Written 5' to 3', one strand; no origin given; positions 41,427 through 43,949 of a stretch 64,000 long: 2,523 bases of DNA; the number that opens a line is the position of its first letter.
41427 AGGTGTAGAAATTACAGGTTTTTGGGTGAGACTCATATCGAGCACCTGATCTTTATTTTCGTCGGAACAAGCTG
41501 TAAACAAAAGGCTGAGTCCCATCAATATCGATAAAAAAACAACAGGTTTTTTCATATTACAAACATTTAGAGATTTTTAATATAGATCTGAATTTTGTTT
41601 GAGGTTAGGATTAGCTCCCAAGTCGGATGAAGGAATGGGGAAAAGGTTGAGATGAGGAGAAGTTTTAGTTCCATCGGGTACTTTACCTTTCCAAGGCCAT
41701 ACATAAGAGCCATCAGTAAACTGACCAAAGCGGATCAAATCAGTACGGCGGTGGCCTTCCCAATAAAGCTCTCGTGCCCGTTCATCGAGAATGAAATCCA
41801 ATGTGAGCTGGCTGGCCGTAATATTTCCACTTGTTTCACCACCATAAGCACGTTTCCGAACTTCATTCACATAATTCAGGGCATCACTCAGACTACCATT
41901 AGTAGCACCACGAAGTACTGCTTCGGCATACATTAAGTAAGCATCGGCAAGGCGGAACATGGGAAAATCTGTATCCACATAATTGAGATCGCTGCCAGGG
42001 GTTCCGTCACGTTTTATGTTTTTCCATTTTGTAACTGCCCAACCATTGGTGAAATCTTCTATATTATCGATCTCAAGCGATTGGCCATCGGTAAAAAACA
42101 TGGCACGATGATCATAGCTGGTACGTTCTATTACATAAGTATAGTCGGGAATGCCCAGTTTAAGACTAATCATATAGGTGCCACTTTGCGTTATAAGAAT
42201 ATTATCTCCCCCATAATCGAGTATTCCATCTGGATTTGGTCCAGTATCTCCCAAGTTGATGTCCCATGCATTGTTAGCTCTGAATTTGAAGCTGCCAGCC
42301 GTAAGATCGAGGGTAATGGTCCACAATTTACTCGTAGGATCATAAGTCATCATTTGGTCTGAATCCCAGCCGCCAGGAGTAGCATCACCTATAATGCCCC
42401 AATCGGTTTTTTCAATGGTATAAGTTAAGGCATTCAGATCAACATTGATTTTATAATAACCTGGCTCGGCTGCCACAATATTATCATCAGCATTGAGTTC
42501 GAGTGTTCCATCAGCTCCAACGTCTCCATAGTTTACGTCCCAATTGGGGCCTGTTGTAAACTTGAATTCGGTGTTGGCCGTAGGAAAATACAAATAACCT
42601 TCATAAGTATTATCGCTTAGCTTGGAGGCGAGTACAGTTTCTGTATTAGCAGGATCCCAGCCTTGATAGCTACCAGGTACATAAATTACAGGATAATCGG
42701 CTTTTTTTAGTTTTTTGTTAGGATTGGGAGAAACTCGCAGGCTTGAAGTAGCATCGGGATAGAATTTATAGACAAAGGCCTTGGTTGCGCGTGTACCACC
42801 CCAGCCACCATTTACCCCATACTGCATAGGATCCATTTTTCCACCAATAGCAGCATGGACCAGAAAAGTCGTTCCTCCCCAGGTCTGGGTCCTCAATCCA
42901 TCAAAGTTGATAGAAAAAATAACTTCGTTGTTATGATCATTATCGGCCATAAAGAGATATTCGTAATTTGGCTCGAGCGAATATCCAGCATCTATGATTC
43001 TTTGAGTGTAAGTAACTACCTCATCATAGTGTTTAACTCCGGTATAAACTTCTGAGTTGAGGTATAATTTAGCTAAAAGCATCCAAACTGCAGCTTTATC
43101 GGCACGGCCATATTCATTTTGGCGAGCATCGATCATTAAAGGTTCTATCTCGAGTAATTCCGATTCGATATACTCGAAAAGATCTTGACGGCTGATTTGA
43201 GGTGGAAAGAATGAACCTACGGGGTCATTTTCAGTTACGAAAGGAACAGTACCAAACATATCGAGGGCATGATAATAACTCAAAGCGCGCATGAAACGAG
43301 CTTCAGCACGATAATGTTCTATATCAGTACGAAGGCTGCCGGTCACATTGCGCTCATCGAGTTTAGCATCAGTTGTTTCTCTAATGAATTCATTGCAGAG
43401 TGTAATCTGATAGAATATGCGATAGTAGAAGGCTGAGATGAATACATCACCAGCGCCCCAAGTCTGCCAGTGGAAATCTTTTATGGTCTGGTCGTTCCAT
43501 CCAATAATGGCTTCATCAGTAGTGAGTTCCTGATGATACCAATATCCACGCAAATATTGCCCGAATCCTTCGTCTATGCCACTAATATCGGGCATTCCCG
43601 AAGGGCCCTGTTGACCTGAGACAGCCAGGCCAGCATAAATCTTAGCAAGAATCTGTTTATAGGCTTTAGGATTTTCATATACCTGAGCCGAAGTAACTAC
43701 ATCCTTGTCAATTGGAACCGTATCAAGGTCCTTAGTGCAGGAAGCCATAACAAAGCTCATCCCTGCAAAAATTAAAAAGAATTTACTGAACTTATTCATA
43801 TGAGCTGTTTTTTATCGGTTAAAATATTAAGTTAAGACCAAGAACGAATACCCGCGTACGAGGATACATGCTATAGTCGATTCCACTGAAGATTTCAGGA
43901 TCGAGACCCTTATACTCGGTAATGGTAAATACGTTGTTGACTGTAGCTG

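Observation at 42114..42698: SusD-family lipoprotein carries an internal tandem pair of SusE/F-like Ig modules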

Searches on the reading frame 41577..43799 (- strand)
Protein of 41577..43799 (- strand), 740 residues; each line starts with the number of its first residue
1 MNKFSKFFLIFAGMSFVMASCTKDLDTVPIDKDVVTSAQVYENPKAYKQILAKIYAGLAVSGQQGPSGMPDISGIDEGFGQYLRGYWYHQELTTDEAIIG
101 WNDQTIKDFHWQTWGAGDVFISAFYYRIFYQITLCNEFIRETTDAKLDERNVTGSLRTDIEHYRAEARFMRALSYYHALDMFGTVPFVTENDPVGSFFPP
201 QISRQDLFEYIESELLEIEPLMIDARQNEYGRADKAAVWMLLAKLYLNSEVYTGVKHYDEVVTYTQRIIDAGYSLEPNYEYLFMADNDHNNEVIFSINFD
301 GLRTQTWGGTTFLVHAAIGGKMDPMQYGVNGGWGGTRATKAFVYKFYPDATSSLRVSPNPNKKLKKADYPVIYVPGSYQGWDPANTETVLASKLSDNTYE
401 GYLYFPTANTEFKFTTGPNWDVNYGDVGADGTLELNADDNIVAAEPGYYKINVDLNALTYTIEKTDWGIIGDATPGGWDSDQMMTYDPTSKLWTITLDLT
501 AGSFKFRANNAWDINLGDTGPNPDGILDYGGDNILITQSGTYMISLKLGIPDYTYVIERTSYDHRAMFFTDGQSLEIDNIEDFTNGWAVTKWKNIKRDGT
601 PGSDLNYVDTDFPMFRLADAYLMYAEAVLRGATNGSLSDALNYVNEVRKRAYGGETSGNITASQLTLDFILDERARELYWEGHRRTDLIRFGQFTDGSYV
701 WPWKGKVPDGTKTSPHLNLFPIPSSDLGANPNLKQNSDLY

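Call 3: search_protein_families(library=pfam, proteins=[window:41577-43799:-], max_evalue=0.01)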
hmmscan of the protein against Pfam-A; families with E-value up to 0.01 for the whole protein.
window:41577-43799:- (740 aa): 5 families
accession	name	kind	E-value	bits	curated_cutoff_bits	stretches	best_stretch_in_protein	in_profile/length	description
PF07980.17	SusD_RagB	-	2.4e-34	119.8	23.1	1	291-736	1-294/297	SusD family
PF16411.10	SusF_SusE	-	1.2e-17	65.1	27.5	2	469-562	1-95/167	Outer membrane protein SusF_SusE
PF22058.2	X25_BaPul_like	-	6.4e-09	36.2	27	1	376-440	13-74/87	Pullulanase X25 domain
PF14322.12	SusD-like_3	-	2.9e-07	31.4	27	1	111-247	64-191/191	Starch-binding associating with outer membrane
PF12771.13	SusD-like_2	-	0.0023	17.3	27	0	126-222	61-150/415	Starch-binding associating with outer membrane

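Call 4: search_protein_families(library=ncbifam, proteins=[window:41577-43799:-], max_evalue=0.01)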
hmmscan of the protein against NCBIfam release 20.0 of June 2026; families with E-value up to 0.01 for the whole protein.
window:41577-43799:- (740 aa): 2 families
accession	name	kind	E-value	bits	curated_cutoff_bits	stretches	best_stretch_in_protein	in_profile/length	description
NF033071.0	SusD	exception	6.1e-136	453.9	725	2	12-352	13-349/558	starch-binding outer membrane lipoprotein SusD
NF033072.0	NanU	exception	8.1e-17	61.5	425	2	92-300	71-280/521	SusD family outer membrane lipoprotein NanU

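Call 5: search_solved_structures(query=window:41577-43799:-, max_evalue=0.001, show_alignments=2)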
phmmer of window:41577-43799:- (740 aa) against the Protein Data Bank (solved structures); distinct sequences matched with E-value up to 0.001: 22.
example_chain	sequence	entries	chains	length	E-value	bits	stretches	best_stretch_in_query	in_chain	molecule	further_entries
3jys_A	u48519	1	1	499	3.5e-106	359.4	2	40-346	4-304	SusD superfamily protein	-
3ck7_A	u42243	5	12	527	1.5e-90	307.7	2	48-349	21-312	SusD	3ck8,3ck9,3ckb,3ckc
3otn_A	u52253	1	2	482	2e-19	72.6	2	107-302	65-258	SusD superfamily protein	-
9sjj_A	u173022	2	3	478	5e-16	61.3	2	163-346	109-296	SusD homolog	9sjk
7kv2_AAA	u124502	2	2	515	6e-16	61.1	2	161-320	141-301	RagB/SusD family nutrient uptake outer membrane protein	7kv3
9sje_B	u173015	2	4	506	6.4e-16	61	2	163-346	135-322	SusD homolog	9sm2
7kv4_AAA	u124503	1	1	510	8.3e-15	57.3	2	150-349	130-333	SusD family protein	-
3kez_A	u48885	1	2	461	1.9e-14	56.1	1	601-737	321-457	Putative sugar binding protein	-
3ihv_A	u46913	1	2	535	2.7e-14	55.6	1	587-729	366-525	SusD homolog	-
6gcz_A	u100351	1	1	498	6.8e-13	51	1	125-309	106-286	Starch-binding associating with outer membrane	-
3jq1_A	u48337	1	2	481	7.2e-13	50.9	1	591-732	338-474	SusD superfamily protein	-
5e76_A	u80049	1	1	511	7.9e-13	50.7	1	131-299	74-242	SusD-like protein BACOVA_02651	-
3mcx_A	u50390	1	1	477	8.3e-13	50.7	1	611-736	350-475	SusD superfamily protein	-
5e75_A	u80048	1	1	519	8.5e-13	50.6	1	131-299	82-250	SusD-like protein BACOVA_02651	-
3myv_A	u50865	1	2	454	3.7e-12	48.5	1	608-736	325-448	SusD superfamily protein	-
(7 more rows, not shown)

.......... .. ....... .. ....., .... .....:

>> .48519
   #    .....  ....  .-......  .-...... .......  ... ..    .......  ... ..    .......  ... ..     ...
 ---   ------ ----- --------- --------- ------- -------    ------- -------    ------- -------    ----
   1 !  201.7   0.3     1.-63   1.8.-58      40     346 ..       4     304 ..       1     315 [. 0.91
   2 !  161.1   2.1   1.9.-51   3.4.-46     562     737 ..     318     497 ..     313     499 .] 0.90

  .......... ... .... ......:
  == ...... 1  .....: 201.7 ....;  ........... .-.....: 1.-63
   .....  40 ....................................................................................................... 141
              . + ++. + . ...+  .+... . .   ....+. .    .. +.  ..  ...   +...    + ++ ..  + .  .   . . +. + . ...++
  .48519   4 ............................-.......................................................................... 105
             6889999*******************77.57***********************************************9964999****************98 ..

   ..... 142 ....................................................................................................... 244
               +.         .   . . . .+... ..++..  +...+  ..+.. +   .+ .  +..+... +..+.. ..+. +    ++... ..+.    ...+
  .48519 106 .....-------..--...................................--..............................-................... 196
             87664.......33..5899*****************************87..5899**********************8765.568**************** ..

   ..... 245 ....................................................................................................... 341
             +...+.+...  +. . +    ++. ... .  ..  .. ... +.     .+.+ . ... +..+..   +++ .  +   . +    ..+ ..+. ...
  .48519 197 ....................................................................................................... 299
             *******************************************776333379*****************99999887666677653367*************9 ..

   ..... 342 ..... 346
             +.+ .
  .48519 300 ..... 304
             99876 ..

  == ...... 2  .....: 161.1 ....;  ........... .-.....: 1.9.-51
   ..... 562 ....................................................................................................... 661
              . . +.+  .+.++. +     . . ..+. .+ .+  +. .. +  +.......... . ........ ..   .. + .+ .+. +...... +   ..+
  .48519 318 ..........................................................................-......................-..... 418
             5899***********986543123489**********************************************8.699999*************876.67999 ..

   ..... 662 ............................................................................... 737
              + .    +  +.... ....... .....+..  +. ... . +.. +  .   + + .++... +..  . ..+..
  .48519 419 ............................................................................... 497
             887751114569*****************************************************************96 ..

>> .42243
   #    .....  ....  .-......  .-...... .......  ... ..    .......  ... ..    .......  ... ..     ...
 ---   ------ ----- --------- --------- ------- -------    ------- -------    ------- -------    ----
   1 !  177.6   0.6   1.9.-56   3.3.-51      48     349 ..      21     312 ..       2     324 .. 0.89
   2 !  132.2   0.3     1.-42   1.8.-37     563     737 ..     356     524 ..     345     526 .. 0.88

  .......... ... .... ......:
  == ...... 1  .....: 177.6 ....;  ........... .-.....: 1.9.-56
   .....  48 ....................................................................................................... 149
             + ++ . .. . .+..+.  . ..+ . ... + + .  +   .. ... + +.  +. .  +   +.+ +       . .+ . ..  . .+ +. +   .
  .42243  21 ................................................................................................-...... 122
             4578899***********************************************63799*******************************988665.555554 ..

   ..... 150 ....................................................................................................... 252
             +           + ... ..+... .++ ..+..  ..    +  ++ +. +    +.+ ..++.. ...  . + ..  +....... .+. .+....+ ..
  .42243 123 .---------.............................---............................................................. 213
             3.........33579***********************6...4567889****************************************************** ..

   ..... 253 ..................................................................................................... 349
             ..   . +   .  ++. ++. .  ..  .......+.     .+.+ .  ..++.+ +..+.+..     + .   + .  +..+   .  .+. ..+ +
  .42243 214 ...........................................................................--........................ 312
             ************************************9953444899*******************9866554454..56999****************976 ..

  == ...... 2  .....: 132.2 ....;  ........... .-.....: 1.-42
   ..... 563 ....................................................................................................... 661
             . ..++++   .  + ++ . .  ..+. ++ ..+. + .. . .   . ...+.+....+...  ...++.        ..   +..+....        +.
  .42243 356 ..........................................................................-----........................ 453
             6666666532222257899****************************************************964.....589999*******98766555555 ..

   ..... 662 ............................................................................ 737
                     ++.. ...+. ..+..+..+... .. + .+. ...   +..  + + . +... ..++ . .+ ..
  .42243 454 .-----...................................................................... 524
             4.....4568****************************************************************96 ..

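Call 6: find_homologous_proteins(query=window:41577-43799:-, max_evalue=1e-10)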
Query window:41577-43799:- (740 aa): 7987 proteins with E <= 1e-10 among 8000 candidates; the best 120 are listed.
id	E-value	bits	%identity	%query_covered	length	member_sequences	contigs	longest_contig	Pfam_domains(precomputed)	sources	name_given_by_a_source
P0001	0.0e+0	1705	99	100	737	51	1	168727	PF22058.3,PF07980.18,PF26123.1,PF16411.11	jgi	jgi:hypothetical protein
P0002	0.0e+0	1346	78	99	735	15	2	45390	PF14322.13,PF07980.18,PF26123.1,PF16411.11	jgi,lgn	jgi:hypothetical protein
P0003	0.0e+0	1344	78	99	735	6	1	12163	PF22058.3,PF07980.18,PF16411.11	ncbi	-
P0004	0.0e+0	1334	78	100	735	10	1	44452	PF22058.3,PF07980.18,PF16411.11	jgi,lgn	-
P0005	0.0e+0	1199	70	100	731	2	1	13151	PF07980.18,PF26123.1,PF16411.11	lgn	-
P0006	0.0e+0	1198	71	100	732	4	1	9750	PF14322.13,PF07980.18,PF16411.11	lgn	-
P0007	0.0e+0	1192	70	100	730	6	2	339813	PF07980.18,PF26123.1,PF16411.11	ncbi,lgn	-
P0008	0.0e+0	1181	70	99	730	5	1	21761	PF07980.18,PF16411.11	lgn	-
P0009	0.0e+0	1167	68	99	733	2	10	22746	PF07980.18,PF26123.1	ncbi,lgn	-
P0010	0.0e+0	1166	68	99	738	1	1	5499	PF07980.18,PF12771.14,PF16411.11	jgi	-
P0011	0.0e+0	1159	67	99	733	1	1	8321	PF14322.13,PF07980.18,PF26123.1,PF16411.11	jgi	jgi:hypothetical protein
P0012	0.0e+0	1154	68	99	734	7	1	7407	PF07980.18,PF16411.11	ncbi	ncbi:MAG: RagB/SusD family nutrient uptake outer membrane protein [Bacteroidales bacterium]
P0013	0.0e+0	1154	68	100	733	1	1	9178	PF14322.13,PF22058.3,PF07980.18,PF26123.1,PF16411.11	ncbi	-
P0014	0.0e+0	1153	68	99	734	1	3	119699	PF14322.13,PF07980.18,PF12771.14,PF16411.11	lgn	-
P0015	0.0e+0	1153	67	100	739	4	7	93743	PF14322.13,PF07980.18,PF26123.1,PF16411.11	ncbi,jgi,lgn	-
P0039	0.0e+0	1110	66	99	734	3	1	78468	PF14322.13,PF07980.18,PF26123.1,PF12771.14,PF16411.11,PF26120.1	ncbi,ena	-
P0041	0.0e+0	1101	64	100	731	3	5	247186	PF14322.13,PF22058.3,PF07980.18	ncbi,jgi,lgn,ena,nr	ncbi:MAG: RagB/SusD family nutrient uptake outer membrane protein [Bacteroidales bacterium]|nr:RagB/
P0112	0.0e+0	1062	63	99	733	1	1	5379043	PF14322.13,PF22058.3,PF07980.18,PF12771.14,PF16411.11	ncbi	-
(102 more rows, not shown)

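Call 16: find_related_loci(query=A1, collection=genome_contigs, flank=8000)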
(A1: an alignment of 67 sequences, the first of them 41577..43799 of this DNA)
Query A1 (740 aa) in genome_contigs; peptide patterns used: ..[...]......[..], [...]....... (x = any residue, [..] = any of these).
599 stretches matched a pattern (row limit reached: there are more); 593 encode a relative of the query (tblastn E <= 1e-3); the best 80 are kept; 80 distinct loci.
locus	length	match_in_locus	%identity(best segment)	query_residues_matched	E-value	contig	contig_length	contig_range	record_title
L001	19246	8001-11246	65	4-737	0e+0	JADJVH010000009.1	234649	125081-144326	MAG: Candidatus Opimibacter iunctus isolate Hjor_18-Q3-R7-51_BAT3C.56 tig00004616-10-2342300, whole genome shotgun seque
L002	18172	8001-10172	62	2-736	0e+0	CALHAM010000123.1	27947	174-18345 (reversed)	MAG: uncultured Saprospiraceae bacterium isolate H1_Bin_METABAT__76_1 genome assembly, contig: c_000000085822, whole gen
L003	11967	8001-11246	62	4-736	0e+0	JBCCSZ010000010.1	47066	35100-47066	MAG: Bacteroidota bacterium isolate P01_D01_bin.68 k141_2317328_length_47066_cov_98.1538, whole genome shotgun sequence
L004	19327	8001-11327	64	20-736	0e+0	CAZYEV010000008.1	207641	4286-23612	MAG TPA_asm: uncultured Saprospiraceae bacterium isolate binchicken_co23_239 genome assembly, contig: k141_1646828, whol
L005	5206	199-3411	62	20-736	0e+0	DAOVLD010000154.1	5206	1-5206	MAG TPA_asm: Bacteroidota bacterium isolate CSMAG_1436 CSMAG_1436_k141_325773_length_5206_cov_97.6719, whole genome shot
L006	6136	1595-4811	64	18-736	0e+0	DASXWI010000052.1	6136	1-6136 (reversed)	MAG TPA_asm: Saprospiraceae bacterium isolate SMAG_U4767 k141_407810, whole genome shotgun sequence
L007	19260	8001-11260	61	1-736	0e+0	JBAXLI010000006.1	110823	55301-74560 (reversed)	MAG: Bacteroidota bacterium isolate ELA423 MAG423_6, whole genome shotgun sequence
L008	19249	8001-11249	61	3-740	0e+0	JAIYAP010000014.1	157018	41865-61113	MAG: Saprospiraceae bacterium isolate E1_MAG_00004 pond_E1_MAG_00004_000000000061, whole genome shotgun sequence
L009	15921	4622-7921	62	1-736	0e+0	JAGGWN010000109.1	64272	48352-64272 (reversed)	MAG: Bacteroidales bacterium isolate AUK127 PB_MBMC_081_c_000000000053, whole genome shotgun sequence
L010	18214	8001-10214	62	1-736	0e+0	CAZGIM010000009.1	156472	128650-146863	MAG TPA_asm: uncultured Prolixibacteraceae bacterium isolate SRP263991_co1_301 genome assembly, contig: NODE_39_length_1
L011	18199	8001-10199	61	3-740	0e+0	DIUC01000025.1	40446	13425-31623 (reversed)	MAG TPA_asm: Saprospiraceae bacterium UBA6168 UBA6168_contig_42458, whole genome shotgun sequence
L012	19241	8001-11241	63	20-737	0e+0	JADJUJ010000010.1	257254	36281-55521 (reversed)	MAG: Lewinellaceae bacterium isolate Hirt_18-Q3-R61-65_BATAC.551 tig00010052-10-2565040, whole genome shotgun sequence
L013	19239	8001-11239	60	3-737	0e+0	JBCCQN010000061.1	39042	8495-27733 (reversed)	MAG: Bacteroidota bacterium isolate P01_D01_bin.153 k141_471791_length_39042_cov_25.2126, whole genome shotgun sequence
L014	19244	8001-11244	61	4-736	0e+0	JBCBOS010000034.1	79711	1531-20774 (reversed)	MAG: Bacteroidota bacterium isolate J06633_12 NODE_34_length_79711_cov_13.924316, whole genome shotgun sequence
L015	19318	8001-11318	61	1-736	0e+0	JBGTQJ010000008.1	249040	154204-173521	MAG: Saprospiraceae bacterium isolate WDNA11_bin.10.permissive NODE_8_length_249040_cov_13.598087, whole genome shotgun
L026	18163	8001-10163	60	1-736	0e+0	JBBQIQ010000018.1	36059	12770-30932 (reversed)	MAG: Bacteroidales bacterium isolate Co_metawrap_801 Cmw_801_k141_14206890_length_36059_cov_12.0000, whole genome shotgu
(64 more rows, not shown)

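Call 21: predict_structure(alignment_id=A1)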
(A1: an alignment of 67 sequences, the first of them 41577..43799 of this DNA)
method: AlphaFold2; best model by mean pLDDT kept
length: 740 residues; sequences in the alignment: 67
mean_pLDDT: 83.5   pTM: 0.76
mean pLDDT of the five models: 83.5, 83.2, 80.8, 78.6, 78.0
residues with pLDDT >= 90: 377; 70-90: 243; 50-70: 62; < 50: 58
segments of 3 or more residues with pLDDT < 50: 1-6, 11-35, 61-80, 362-366
pLDDT, mean of each block of 10 residues (from residue 1): 49 39 29 51 85 78 35 36 85 80 59 74 88 92 93 93 97 97 93 83 96 98 94 96 98 96 98 95 91 91 74 81 85 76 78 65 59 93 91 91 93 94 92 92 94 95 95 92 90 88 94 89 84 87 85 82 84 79 83 91 88 96 99 98 97 84 94 94 93 73 57 77 89 74
secondary structure, 60 per line:
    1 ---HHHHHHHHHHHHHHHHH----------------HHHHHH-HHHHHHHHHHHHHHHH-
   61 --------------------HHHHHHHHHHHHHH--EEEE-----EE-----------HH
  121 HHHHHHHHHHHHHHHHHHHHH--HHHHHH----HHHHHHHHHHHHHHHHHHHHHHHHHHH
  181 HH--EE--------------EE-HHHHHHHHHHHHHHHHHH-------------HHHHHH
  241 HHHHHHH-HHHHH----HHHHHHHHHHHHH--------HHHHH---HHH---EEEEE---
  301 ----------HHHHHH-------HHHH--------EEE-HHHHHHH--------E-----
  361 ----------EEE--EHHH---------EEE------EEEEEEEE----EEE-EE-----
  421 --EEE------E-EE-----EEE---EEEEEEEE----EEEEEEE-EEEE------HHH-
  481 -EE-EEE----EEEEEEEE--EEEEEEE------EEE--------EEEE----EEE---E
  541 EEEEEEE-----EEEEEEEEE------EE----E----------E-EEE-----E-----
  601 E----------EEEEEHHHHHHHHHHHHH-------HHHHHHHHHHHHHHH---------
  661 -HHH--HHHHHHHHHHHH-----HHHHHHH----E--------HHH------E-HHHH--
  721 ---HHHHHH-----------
elements in order (helices of 4 or more, strands of 3 or more residues): H4-20 H37-42 H44-59 H81-94 E97-100 H119-141 H144-149 H154-182 H204-221 H235-247 H249-253 H258-270 H279-283 E293-297 H311-316 H324-327 E336-338 H340-346 E371-373 E389-391 E398-405 E410-412 E423-425 E441-443 E447-454 E459-465 E467-470 E485-487 E492-499 E502-508 E515-517 E526-529 E534-536 E540-547 E553-561 E587-589 E612-616 H617-629 H637-651 H667-678 H684-690 H715-718 H724-729
